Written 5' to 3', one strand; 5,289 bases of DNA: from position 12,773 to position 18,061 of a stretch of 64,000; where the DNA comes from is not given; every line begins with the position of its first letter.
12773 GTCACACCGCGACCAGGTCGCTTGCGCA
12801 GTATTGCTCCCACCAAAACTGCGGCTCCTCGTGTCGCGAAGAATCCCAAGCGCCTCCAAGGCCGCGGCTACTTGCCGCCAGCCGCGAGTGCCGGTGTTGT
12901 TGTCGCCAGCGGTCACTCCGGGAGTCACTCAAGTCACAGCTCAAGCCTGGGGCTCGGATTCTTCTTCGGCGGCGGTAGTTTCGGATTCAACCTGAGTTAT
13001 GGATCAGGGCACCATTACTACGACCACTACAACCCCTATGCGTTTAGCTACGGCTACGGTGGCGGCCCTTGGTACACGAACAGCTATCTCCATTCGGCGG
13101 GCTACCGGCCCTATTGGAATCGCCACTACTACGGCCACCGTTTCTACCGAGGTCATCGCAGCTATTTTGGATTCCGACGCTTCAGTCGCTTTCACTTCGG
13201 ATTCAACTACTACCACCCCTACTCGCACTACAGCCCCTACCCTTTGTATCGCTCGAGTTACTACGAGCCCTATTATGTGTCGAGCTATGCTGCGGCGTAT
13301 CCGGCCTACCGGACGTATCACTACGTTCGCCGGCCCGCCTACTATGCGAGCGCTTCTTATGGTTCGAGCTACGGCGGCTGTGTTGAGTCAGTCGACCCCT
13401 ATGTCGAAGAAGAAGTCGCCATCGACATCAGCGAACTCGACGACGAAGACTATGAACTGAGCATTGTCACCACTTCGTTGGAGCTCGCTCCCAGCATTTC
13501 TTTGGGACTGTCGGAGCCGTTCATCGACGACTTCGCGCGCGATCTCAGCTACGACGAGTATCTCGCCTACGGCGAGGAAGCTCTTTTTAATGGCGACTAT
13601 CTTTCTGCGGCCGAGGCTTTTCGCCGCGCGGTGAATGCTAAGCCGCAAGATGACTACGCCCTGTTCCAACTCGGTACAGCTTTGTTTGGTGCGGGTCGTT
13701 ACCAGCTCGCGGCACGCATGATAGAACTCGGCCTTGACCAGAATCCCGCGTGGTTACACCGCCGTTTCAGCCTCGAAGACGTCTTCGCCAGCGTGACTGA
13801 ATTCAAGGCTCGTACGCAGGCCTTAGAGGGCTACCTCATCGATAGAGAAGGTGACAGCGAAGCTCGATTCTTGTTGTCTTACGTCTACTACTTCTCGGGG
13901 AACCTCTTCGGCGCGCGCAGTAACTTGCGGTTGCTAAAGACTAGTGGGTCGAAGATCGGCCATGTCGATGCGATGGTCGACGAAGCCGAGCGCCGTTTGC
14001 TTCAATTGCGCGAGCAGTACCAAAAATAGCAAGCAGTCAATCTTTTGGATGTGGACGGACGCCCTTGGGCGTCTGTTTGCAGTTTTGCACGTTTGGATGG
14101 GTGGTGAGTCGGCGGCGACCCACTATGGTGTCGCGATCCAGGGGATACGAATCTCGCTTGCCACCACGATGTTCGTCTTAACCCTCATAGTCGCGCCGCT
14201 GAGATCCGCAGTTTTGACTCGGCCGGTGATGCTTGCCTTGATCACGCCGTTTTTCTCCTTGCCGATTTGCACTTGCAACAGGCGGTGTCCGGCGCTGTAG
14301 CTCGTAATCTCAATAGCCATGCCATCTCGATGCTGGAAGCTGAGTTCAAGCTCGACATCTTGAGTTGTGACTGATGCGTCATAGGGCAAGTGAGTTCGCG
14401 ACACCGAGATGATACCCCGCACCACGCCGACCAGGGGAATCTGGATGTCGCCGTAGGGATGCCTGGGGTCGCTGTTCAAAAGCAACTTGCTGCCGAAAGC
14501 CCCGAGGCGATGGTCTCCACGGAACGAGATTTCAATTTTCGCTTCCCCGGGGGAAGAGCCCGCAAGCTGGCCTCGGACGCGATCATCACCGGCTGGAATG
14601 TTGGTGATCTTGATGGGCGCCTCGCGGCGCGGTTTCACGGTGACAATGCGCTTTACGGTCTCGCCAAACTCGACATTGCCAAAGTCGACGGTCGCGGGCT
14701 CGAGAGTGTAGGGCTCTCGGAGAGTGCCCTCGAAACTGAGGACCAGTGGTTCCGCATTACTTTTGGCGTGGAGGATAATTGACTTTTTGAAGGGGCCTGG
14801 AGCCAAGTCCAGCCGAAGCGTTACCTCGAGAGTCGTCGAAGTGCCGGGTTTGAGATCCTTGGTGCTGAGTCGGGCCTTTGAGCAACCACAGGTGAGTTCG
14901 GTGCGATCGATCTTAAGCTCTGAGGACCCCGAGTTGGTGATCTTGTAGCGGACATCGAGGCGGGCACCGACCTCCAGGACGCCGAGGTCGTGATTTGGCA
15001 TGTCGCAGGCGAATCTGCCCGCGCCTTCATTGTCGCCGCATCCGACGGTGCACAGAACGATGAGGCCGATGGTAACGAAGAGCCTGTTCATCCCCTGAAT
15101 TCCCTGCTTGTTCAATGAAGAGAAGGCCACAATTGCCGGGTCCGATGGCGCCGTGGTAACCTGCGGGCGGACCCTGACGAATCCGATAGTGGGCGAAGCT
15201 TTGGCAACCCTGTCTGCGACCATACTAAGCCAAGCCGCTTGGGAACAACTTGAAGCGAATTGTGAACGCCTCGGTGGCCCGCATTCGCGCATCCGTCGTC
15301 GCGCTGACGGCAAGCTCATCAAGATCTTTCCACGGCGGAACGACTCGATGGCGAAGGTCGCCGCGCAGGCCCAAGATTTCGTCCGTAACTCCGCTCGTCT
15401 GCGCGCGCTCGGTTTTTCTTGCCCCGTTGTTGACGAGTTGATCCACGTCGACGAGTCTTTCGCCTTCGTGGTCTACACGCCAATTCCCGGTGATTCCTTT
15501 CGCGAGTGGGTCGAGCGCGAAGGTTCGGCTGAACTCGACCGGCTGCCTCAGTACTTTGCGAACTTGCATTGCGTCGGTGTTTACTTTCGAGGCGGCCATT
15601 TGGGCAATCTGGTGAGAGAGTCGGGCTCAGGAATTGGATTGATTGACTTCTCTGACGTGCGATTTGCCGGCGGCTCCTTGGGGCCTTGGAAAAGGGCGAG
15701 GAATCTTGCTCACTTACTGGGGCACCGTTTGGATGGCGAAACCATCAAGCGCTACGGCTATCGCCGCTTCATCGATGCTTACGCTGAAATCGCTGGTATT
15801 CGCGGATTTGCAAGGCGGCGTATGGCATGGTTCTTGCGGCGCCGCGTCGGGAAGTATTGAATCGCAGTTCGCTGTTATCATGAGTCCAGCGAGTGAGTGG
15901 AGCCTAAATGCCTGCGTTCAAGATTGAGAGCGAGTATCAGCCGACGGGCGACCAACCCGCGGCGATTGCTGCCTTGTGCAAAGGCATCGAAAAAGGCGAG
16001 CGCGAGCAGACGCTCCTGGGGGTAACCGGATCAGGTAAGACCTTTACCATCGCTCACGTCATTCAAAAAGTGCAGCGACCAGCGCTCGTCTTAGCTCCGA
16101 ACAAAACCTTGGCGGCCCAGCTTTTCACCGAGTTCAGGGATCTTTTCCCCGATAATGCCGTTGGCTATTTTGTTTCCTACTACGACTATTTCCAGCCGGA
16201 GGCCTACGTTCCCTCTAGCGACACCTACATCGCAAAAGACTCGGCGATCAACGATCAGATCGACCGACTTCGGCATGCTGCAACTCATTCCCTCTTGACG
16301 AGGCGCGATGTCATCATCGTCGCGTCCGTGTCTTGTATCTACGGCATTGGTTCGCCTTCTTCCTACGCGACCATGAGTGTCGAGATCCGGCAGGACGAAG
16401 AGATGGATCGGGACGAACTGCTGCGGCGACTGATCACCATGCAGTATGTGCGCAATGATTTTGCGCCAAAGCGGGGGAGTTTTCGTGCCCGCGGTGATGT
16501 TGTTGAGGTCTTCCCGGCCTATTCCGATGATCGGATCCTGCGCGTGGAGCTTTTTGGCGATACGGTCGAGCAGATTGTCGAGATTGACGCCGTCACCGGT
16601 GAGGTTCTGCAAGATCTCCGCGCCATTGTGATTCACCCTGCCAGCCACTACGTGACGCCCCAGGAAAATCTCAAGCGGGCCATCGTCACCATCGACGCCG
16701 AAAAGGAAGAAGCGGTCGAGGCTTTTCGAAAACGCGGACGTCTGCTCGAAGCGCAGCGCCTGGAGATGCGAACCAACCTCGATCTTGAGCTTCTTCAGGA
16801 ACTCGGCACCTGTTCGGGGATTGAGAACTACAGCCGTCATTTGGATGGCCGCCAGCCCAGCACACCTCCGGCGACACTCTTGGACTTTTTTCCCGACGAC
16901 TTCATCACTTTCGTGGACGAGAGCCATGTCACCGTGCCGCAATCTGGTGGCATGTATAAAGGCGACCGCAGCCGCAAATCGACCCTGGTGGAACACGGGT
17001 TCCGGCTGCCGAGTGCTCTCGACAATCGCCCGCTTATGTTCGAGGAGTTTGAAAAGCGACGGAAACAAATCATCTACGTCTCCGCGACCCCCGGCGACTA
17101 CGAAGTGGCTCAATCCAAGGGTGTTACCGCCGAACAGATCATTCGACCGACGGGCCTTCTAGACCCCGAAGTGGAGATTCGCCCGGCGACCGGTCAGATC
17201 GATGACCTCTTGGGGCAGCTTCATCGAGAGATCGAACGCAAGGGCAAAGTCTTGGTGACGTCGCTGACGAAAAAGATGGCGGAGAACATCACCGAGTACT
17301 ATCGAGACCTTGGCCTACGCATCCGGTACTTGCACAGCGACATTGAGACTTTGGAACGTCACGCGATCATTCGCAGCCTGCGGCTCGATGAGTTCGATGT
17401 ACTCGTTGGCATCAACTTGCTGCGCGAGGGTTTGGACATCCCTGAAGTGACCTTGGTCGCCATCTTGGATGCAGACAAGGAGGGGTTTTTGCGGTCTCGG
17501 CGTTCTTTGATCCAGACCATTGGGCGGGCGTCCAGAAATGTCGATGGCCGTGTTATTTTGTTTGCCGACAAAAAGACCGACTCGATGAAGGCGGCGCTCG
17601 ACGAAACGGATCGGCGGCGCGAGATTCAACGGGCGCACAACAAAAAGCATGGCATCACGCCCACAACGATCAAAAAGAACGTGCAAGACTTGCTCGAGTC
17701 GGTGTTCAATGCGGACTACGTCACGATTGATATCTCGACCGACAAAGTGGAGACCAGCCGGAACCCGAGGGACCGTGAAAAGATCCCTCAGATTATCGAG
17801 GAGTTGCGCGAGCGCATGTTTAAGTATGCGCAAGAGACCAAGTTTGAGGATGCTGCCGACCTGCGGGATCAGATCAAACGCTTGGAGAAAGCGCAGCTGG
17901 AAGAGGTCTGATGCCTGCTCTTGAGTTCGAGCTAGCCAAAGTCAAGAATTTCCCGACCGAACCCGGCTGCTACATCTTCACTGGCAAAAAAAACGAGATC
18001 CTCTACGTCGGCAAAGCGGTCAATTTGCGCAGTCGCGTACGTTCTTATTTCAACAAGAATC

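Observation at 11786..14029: Secreted protein with ~18 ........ octapeptide repeats, a Tyr/Gly/His/Arg-rich low-complexity core and a TPR tail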

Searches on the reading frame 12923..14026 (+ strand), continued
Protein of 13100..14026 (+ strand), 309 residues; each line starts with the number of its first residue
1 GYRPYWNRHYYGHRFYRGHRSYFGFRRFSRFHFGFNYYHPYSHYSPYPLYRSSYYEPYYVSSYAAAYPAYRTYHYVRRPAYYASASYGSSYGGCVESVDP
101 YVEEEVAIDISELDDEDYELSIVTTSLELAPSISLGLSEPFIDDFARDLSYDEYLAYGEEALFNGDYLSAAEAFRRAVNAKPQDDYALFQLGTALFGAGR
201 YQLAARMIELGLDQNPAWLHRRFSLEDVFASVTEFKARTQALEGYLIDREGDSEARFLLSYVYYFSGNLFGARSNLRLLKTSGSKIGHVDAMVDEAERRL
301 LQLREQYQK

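Call 64: predict_structure(alignment_id=A5)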
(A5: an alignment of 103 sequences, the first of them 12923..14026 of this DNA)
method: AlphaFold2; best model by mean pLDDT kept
length: 368 residues; sequences in the alignment: 103
mean_pLDDT: 70.1   pTM: 0.54
mean pLDDT of the five models: 70.1, 69.1, 68.7, 68.2, 66.9
residues with pLDDT >= 90: 171; 70-90: 4; 50-70: 47; < 50: 146
segments of 3 or more residues with pLDDT < 50: 1-5, 15-19, 28-114, 127-158, 160-167, 182-188
pLDDT, mean of each block of 10 residues (from residue 1): 54 52 57 42 40 40 43 43 35 37 40 50 54 44 43 42 46 51 48 81 97 98 98 97 97 98 97 97 97 98 98 98 98 98 97 98 93
secondary structure, 60 per line:
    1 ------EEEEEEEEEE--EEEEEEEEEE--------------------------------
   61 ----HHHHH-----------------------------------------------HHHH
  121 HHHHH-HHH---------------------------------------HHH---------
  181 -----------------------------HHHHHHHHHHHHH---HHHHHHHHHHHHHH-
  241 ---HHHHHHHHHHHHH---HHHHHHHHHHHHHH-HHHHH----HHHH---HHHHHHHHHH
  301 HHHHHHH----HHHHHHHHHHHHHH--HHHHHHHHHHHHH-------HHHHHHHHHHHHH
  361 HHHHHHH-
elements in order: E7-16 E19-28 H65-69 H117-125 H210-222 H226-239 H244-256 H260-273 H275-279 H284-287 H291-307 H312-325 H328-340 H348-367
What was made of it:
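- On TPR repeat proteins: The AlphaFold2 tail has pLDDT 97-98 with paired helices at model residues 210-367 (call 64).
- On Phase-separating Arg/Tyr 'sticker' proteins: The core has pLDDT below 55 (call 64).
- Checked: AlphaFold2 gives pLDDT 97-98 (call 64).
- The tail reaches pLDDT 97-98 and the core stays below 55 with 103 sequences in the alignment (call 64). AlphaFold2 gives no confident docking of the DPYVE motif or the core onto the TPR tail (call 64). The tail is the only confidently folded part (call 64).
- Tried and rejected: Intramolecular docking of the DPYVE motif into the TPR groove: AlphaFold2 gives no confident signal for it (call 64).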

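Call 81: search_solved_structures(query=A3, max_evalue=0.01)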
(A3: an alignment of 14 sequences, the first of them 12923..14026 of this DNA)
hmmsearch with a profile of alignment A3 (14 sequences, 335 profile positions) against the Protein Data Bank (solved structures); distinct sequences matched with E-value up to 0.01: 100 (the best 60 are shown).
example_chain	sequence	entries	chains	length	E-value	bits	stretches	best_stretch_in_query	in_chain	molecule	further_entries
9qhb_A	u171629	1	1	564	2.2e-57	197.9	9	188-302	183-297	Engineered tetratricopeptide repeat protein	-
8bu0_A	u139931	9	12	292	4.3e-21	78.6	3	187-307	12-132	Consensus tetratricopeptide repeat protein | Crystal structure of an 8-repeat consensus TPR superhelix with Zinc. | Monomer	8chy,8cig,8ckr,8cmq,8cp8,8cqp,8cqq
9qhc_A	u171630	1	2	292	7.6e-21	77.8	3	187-304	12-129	Engineered tetratricopeptide repeat protein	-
7ntf_A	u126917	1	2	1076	3.2e-13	52.7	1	186-268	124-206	Isoform 1 of UDP-N-acetylglucosamine--peptide N-acetylglucosaminyltransferase 110 kDa subu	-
7yeh_B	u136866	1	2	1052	3.2e-13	52.7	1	186-268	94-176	UDP-N-acetylglucosamine--peptide N-acetylglucosaminyltransferase 110 kDa subunit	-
7yea_A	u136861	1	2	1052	3.2e-13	52.7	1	186-268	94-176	UDP-N-acetylglucosamine--peptide N-acetylglucosaminyltransferase 110 kDa subunit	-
1w3b_A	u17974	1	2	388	1.6e-12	50.4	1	184-268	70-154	UDP-N-ACETYLGLUCOSAMINE--PEPTIDE N-ACETYLGLUCOSAMINYLTRANSFERASE 110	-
6eou_A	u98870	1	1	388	2.7e-12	49.7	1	185-268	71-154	UDP-N-acetylglucosamine--peptide N-acetylglucosaminyltransferase 110 kDa subunit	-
6vl6_B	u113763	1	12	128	4.1e-11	45.8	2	188-257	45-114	T33_dn2B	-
2fo7_A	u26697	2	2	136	5.8e-11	45.3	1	188-306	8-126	SYNTHETIC CONSENSUS TPR PROTEIN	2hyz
8ch0_A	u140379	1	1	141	7.6e-11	44.9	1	187-306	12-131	Consensus tetratricopeptide repeat protein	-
1na0_A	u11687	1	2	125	1.3e-10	44.1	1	180-291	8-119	designed protein CTPR3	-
6v8e_A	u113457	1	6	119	5e-10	42.2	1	188-291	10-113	Designed protein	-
3kd7_A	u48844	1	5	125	5.1e-10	42.2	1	186-290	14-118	CTPR390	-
8os1_B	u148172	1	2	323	7.5e-10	41.6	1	195-277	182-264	Peroxisome targeting signal 1 receptor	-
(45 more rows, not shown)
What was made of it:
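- On TPR repeat proteins: All hits fall in profile positions 180-330 (call 81).
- Checked: The family profile hits consensus TPR at E 4e-21 (call 81).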

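Call 88: find_related_loci(query=window:13100-14026:+, collection=metagenome_contigs, flank=4000)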
Query window:13100-14026:+ (309 aa) in metagenome_contigs; peptide patterns used: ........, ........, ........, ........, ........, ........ (x = any residue, [..] = any of these).
240 stretches matched a pattern, but none encodes a relative of the query by tblastn (E <= 1e-3).

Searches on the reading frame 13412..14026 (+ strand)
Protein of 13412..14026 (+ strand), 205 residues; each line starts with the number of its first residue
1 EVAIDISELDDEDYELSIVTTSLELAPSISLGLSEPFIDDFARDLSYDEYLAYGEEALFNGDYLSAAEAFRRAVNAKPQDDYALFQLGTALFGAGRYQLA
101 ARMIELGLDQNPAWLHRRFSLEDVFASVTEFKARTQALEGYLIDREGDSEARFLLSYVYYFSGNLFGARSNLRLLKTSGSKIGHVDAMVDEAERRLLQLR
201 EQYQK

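Call 6: find_homologous_proteins(query=window:13412-14026:+, max_evalue=0.001)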
Query window:13412-14026:+ (205 aa): 5 proteins with E <= 0.001 among 510 candidates.
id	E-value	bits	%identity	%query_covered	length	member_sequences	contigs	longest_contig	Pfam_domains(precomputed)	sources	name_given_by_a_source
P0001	4.2e-46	175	61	67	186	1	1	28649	-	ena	-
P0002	4.2e-40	156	50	81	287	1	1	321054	-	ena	-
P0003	3.4e-38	150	55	67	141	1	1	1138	-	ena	-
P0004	3.1e-16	78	34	87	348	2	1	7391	-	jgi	jgi:hypothetical protein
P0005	6.2e-16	77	38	61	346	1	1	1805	PF14559.13,PF23914.2,PF00515.35,PF13432.13,PF13428.13,PF13181.13,PF07719.24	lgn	-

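Call 8: find_encoding_contigs(protein=P0002, flank=10000, max_places=3)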
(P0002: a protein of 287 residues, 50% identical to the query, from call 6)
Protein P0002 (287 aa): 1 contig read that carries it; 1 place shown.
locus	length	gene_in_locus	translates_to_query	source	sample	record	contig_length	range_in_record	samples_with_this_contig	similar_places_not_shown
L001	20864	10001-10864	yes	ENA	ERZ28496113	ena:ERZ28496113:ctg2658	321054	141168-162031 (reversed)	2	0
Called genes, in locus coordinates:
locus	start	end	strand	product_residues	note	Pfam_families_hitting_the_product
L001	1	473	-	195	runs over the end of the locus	PF01726:LexA_DNA_bind, PF12802:MarR_2 (weak), PF13412:HTH_24 (weak), PF09339:HTH_IclR (faint), PF00717:Peptidase_S24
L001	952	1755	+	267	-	-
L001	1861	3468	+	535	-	PF01262:AlaDh_PNT_C (faint), PF00890:FAD_binding_2, PF01134:GIDA (weak), PF01266:DAO (weak), PF03486:HI0933_like (faint), PF07992:Pyr_redox_2 (faint), PF12831:FAD_oxidored (weak), PF02910:Succ_DH_flav_C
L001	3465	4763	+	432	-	PF13167:GTP-bdg_N, PF16360:GTP-bdg_M, PF01926:MMR_HSR1, PF02421:FeoB_N (weak)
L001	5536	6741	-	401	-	-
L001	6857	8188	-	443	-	-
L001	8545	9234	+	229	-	-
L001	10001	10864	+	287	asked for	-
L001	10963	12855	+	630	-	PF03009:GDPD, PF13646:HEAT_2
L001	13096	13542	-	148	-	-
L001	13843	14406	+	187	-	-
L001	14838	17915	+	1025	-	PF00657:Lipase_GDSL, PF13472:Lipase_GDSL_2, PF22825:HpiC1-like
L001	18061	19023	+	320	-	PF13176:TPR_7 (faint), PF13428:TPR_14 (faint), PF12895:ANAPC3 (faint)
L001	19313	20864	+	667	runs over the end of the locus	PF00270:DEAD (faint), PF04851:ResIII (weak), PF17757:UvrB_inter, PF27431:UvrB_3rd, PF00271:Helicase_C, PF12344:UvrB, PF02151:UVR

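Call 9: find_encoding_contigs(protein=P0001, flank=10000, max_places=3)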
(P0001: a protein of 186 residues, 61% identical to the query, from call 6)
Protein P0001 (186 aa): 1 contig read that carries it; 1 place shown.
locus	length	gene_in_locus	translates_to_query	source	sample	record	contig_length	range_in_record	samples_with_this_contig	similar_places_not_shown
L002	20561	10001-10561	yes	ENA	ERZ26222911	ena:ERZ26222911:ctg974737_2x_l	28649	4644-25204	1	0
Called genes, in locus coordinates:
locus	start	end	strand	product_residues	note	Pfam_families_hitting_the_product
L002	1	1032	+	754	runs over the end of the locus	PF00207:A2M, PF07678:TED_complement, PF17973:bMG10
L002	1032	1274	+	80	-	-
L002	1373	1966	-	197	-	PF01726:LexA_DNA_bind, PF00717:Peptidase_S24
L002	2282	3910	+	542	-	PF00890:FAD_binding_2, PF02910:Succ_DH_flav_C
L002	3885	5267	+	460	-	PF13167:GTP-bdg_N, PF16360:GTP-bdg_M, PF01926:MMR_HSR1, PF02421:FeoB_N (weak)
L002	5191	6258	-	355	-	-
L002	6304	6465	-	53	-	-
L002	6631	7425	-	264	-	-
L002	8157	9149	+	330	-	-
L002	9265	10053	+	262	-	-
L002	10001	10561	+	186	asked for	-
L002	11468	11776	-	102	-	-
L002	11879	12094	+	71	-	-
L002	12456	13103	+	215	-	PF04851:ResIII, PF17757:UvrB_inter (weak)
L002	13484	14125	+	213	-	PF00271:Helicase_C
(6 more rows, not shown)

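Call 10: find_encoding_contigs(protein=P0004, flank=10000, max_places=3)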
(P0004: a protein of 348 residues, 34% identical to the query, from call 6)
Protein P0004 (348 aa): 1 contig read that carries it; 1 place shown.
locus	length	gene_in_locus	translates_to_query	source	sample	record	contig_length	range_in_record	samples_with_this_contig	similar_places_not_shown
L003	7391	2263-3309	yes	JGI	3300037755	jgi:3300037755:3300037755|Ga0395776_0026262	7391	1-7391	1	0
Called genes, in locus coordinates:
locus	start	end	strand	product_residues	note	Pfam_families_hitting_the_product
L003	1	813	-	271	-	?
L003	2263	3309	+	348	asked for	-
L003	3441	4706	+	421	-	PF04165:DUF401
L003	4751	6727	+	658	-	PF00270:DEAD (weak), PF04851:ResIII, PF17757:UvrB_inter, PF27431:UvrB_3rd, PF00271:Helicase_C, PF12344:UvrB, PF02151:UVR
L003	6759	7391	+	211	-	?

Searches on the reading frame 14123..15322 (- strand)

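Call 4: search_protein_families(library=pfam, proteins=[window:14123-15322:-], max_evalue=1)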
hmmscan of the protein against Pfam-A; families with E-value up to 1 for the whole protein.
window:14123-15322:- (399 aa): 3 families
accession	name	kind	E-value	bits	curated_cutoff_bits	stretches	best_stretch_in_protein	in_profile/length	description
PF07610.17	DUF1573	-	2.8e-21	75.8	26.1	2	107-200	4-97/98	Protein of unknown function (DUF1573)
PF22544.2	HYDIN_VesB_CFA65-like_Ig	-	1.3e-11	45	25.5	1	109-199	8-99/100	HYDIN/CFA65/VesB-like, Ig-like domain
PF15780.11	ASH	-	1.3e-05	25.7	27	1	208-243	6-47/98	Abnormal spindle-like microcephaly-assoc'd, ASPM-SPD-2-Hydin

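Call 5: search_protein_families(library=ncbifam, proteins=[window:14123-15322:-], max_evalue=1)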
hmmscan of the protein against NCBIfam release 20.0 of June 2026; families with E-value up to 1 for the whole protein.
window:14123-15322:- (399 aa): 2 families
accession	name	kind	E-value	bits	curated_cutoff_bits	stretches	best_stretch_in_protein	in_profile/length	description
NF041425.1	OS_HP2_seleno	subfamily_domain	3e-08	33.9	100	1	118-192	13-87/98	OS_HP2 family (seleno)protein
NF012200.0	choice_anch_D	domain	8.1e-08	32.7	45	2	206-243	18-55/108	choice-of-anchor D domain-containing protein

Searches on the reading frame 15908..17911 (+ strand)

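Call 87: search_protein_families(library=pfam, proteins=[window:15908-17911:+], max_evalue=0.00001)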
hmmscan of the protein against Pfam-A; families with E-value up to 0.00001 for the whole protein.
window:15908-17911:+ (667 aa): 6 families
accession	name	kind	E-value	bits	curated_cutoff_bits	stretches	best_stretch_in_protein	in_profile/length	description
PF17757.6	UvrB_inter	-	5.5e-32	110.2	22.9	1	158-248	1-91/91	UvrB interaction domain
PF12344.14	UvrB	-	4.6e-21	74.8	27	1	551-592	1-42/43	Ultra-violet resistance protein B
PF00271.37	Helicase_C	-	1e-19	71.2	23.5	1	436-544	7-109/110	Helicase conserved C-terminal domain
PF04851.21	ResIII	-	2.9e-11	44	22.5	1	11-88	3-87/164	Type III restriction enzyme, res subunit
PF00270.35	DEAD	-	1.4e-07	31.9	26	0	15-82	3-71/167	DEAD/DEAH box helicase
PF02151.25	UVR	-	2.7e-07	30.6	21.5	1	629-661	3-35/36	UvrB/uvrC motif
